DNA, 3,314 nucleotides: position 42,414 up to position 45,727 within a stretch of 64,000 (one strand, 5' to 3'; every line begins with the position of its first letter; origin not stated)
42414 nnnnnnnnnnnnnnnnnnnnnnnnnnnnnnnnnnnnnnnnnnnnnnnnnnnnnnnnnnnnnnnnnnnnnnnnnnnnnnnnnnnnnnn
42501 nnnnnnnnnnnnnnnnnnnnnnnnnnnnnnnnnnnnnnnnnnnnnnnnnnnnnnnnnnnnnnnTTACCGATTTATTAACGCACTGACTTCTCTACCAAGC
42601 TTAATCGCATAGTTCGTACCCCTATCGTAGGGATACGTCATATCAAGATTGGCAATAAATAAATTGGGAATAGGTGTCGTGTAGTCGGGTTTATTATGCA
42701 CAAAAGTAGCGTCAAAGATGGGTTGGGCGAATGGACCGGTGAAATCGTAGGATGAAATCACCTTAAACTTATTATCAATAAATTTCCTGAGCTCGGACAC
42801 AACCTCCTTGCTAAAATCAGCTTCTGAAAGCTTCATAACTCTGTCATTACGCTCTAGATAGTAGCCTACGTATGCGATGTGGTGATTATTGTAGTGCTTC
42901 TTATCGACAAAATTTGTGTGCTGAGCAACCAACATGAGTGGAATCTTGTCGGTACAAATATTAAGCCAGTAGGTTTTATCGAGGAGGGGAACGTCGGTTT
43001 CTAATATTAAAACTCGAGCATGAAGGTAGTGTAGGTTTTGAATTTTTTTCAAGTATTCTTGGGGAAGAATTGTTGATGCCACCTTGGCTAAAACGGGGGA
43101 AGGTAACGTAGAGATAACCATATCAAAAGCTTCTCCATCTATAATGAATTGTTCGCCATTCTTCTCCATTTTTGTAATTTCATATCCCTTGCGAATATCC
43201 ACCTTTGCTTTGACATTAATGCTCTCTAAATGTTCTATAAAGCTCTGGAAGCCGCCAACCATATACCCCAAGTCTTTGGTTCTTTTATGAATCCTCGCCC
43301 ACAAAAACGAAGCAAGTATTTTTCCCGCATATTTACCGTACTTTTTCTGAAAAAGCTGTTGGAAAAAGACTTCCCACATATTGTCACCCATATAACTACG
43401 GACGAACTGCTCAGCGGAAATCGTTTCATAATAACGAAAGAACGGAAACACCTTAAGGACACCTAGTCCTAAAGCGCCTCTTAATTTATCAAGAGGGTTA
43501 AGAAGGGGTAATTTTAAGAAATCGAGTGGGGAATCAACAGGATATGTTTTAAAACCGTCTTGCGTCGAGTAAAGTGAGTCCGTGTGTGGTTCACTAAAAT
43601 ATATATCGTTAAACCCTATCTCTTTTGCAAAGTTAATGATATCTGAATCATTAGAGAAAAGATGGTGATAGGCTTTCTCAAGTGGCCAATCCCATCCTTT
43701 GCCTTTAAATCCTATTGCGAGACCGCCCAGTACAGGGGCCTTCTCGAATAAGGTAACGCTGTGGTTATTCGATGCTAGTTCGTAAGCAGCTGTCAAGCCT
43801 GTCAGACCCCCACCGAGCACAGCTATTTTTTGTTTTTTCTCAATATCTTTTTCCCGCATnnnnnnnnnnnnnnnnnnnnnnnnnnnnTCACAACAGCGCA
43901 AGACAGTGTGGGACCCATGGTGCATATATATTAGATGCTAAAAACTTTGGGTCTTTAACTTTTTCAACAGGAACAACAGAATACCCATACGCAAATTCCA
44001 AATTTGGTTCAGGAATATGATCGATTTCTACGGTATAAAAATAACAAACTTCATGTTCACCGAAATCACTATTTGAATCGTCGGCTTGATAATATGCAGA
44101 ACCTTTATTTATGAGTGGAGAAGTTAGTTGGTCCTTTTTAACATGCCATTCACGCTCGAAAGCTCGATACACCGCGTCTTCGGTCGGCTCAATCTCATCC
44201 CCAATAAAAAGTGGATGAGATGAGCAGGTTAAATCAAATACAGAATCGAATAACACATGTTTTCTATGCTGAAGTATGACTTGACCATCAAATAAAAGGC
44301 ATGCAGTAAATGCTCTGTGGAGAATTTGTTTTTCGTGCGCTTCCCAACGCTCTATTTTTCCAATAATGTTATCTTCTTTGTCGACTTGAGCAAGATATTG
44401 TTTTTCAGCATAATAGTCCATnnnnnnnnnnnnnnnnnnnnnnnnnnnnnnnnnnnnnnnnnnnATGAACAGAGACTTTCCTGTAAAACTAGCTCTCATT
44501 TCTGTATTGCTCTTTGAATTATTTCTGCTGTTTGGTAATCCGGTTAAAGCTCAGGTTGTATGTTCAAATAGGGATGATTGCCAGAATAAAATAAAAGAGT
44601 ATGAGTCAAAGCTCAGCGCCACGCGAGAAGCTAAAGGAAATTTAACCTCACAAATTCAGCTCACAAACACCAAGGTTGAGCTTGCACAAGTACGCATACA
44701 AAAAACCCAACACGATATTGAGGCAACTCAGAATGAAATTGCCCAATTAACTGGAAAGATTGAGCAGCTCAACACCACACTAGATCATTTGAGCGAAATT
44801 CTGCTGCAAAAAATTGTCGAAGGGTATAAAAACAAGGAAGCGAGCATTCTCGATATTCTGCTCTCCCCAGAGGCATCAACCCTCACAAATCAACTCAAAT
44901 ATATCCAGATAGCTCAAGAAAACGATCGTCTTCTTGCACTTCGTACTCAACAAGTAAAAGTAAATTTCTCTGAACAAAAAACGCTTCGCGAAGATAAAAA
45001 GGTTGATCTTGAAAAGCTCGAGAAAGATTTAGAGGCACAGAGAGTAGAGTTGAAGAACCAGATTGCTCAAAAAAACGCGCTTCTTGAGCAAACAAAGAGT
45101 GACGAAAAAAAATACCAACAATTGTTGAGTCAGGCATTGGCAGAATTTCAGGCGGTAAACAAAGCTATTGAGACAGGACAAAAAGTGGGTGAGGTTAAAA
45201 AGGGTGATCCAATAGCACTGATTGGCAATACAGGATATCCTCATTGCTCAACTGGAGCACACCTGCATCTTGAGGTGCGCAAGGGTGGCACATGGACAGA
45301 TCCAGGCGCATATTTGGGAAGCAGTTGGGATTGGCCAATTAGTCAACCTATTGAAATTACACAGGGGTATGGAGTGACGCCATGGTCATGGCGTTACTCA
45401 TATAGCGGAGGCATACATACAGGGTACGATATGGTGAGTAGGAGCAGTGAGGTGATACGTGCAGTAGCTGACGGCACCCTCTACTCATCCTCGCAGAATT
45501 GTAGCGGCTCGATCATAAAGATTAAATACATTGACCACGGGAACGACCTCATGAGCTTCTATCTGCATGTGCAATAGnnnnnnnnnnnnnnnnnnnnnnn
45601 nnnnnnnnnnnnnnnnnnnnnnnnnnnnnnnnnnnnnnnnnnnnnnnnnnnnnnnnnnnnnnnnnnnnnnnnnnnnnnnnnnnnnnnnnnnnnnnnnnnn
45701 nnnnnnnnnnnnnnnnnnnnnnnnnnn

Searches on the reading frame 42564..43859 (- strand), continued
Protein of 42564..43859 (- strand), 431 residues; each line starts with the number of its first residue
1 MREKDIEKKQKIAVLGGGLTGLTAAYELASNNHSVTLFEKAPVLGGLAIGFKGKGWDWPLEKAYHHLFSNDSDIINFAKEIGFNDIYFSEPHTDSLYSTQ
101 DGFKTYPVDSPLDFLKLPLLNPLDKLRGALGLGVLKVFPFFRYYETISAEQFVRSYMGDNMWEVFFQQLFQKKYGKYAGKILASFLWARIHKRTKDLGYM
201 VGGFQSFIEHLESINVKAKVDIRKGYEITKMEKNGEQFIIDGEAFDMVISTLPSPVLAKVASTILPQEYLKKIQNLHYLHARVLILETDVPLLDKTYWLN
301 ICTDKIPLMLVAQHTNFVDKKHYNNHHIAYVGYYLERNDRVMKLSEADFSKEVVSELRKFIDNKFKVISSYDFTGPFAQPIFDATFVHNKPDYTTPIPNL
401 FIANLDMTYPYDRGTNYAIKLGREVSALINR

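Call 72: search_solved_structures(query=window:42564-43859:-, max_evalue=0.001)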
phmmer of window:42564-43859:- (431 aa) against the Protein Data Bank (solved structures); distinct sequences matched with E-value up to 0.001: 11.
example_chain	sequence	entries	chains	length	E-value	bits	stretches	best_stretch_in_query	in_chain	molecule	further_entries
5mog_A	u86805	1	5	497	1e-05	28.1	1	8-92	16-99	Phytoene dehydrogenase, chloroplastic/chromoplastic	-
9rum_A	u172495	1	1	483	1.8e-05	27.3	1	7-126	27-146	Tetrapodal ancestor of L-amino acid oxidase: Q225A mutant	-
9qs1_A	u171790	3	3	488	1.8e-05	27.2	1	7-126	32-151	Tetrapodal ancestor of L-amino acis oxidases | Tetrapodal ancestor of L-amino acid oxidases | Tetrapodal ancestor of L-amino acid oxidases co-crystallised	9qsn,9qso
9rvj_A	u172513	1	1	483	1.8e-05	27.2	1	7-126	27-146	Tetrapodal ancestor of L-amino acid oxidase: Q225H - W377I double mutant with phenylalanin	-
9run_A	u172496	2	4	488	1.9e-05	27.2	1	7-126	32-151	Tetrapodal ancestor of L-amino acid oxidase: Q225H-W377I double mutant | Tetrapodal ancestor of L-amino acid oxidases: W377I mutant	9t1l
9t73_B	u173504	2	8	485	1.9e-05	27.2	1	7-126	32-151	Tetrapodal ancestor of L-amino acid oxidases: I224A-Q225H-P361-PREGA-L367 bound to phenyla | Tetrapodal ancestor of L-amino acid oxidase: I224A-Q225H-P361-PREGA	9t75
9rvh_A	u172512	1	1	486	1.9e-05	27.2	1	7-126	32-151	Tetrapodal ancestor of L-amino acid oxidase: Q225A-Loop (P361-PREGA-L367) mutant with phen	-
3ka7_A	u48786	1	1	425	2.6e-05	26.7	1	11-295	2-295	Oxidoreductase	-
5z2g_A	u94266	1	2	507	0.00018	24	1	8-84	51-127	L-amino acid oxidase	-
1sez_A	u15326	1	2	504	0.00026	23.5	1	9-127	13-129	Protoporphyrinogen oxidase, mitochondrial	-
4e0v_A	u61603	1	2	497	0.00078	21.9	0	10-83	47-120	L-amino-acid oxidase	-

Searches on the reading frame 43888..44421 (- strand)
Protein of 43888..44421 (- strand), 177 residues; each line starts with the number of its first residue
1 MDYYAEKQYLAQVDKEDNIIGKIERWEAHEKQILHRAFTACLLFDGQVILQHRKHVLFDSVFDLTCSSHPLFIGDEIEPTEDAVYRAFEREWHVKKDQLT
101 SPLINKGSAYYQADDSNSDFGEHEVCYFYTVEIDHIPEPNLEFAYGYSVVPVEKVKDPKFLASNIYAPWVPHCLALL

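Call 7: search_protein_families(library=pfam, proteins=[window:43888-44421:-])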
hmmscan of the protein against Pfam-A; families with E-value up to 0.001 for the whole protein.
window:43888-44421:- (177 aa): 1 family
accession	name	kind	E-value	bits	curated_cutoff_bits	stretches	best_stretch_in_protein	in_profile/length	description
PF00293.34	NUDIX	-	3.4e-05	24.3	21.1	1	35-163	3-124/134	NUDIX domain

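Call 8: search_protein_families(library=ncbifam, proteins=[window:43888-44421:-])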
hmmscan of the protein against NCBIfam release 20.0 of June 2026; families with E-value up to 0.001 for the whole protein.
window:43888-44421:- (177 aa): 2 families
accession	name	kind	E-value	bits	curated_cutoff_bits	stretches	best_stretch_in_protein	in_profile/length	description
TIGR02150.1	IPP_isom_1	equivalog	6.8e-16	58.5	105.8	1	13-170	4-155/159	isopentenyl-diphosphate delta-isomerase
NF002995.0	PRK03759.1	equivalog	6.1e-13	48.8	127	1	7-170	6-165/185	isopentenyl-diphosphate Delta-isomerase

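Call 42: find_encoding_contigs(protein=window:43888-44421:-, flank=4000, max_places=10)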
Protein window:43888-44421:- (177 aa): 14 contigs read that carry it; 10 places shown.
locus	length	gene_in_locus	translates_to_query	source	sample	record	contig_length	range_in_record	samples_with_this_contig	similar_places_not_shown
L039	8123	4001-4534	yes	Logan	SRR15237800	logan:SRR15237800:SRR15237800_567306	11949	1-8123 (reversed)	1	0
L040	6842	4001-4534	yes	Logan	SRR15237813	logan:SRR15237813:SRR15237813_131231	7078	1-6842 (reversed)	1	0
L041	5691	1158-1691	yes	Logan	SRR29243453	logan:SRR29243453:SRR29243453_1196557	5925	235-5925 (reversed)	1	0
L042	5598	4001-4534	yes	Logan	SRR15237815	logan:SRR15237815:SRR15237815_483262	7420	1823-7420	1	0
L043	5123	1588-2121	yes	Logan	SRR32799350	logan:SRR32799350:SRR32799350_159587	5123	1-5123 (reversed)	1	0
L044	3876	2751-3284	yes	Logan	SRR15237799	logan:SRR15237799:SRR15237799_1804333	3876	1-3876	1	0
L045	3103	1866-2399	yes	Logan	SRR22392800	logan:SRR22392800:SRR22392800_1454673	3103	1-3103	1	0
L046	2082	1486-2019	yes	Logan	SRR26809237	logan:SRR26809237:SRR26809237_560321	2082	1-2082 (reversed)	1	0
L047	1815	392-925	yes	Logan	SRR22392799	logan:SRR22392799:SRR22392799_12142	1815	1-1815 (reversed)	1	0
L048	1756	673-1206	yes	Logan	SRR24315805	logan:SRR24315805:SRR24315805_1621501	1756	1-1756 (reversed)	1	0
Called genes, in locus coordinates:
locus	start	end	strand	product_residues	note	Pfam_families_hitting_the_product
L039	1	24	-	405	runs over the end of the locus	PF00155:Aminotran_1_2, PF01041:DegT_DnrJ_EryC1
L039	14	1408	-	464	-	PF08245:Mur_ligase_M, PF02875:Mur_ligase_C (faint)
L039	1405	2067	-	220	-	PF00561:Abhydrolase_1, PF12697:Abhydrolase_6, PF03959:FSH1 (weak), PF12146:Hydrolase_4, PF12695:Abhydrolase_5 (faint)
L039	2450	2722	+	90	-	-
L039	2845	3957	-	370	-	PF01551:Peptidase_M23 (weak)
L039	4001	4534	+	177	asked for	-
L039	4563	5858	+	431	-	PF01266:DAO, PF12831:FAD_oxidored (weak), PF13450:NAD_binding_8, PF01593:Amino_oxidase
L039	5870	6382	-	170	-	PF00293:NUDIX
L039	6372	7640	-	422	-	PF00919:UPF0004, PF04055:Radical_SAM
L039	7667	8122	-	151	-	?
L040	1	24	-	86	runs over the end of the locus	?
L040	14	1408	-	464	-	PF08245:Mur_ligase_M, PF02875:Mur_ligase_C (faint)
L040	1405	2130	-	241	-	PF00561:Abhydrolase_1, PF12697:Abhydrolase_6, PF03959:FSH1 (weak), PF12146:Hydrolase_4, PF12695:Abhydrolase_5 (faint)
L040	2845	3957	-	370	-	PF01551:Peptidase_M23 (weak)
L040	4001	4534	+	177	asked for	-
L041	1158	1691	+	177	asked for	-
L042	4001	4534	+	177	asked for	-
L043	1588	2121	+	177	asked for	-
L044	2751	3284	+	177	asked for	-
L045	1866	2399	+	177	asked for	-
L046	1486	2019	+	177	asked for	-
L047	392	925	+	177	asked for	-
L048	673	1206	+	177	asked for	-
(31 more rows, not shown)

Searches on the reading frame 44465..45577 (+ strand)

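Call 7: search_protein_families(library=pfam, proteins=[window:44465-45577:+])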
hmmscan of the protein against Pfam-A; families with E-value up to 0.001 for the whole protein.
window:44465-45577:+ (370 aa): 1 family
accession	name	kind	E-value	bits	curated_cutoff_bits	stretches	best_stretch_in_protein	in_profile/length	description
PF01551.29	Peptidase_M23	-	1.9e-13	50.8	28.7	2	235-280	57-96/96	Peptidase family M23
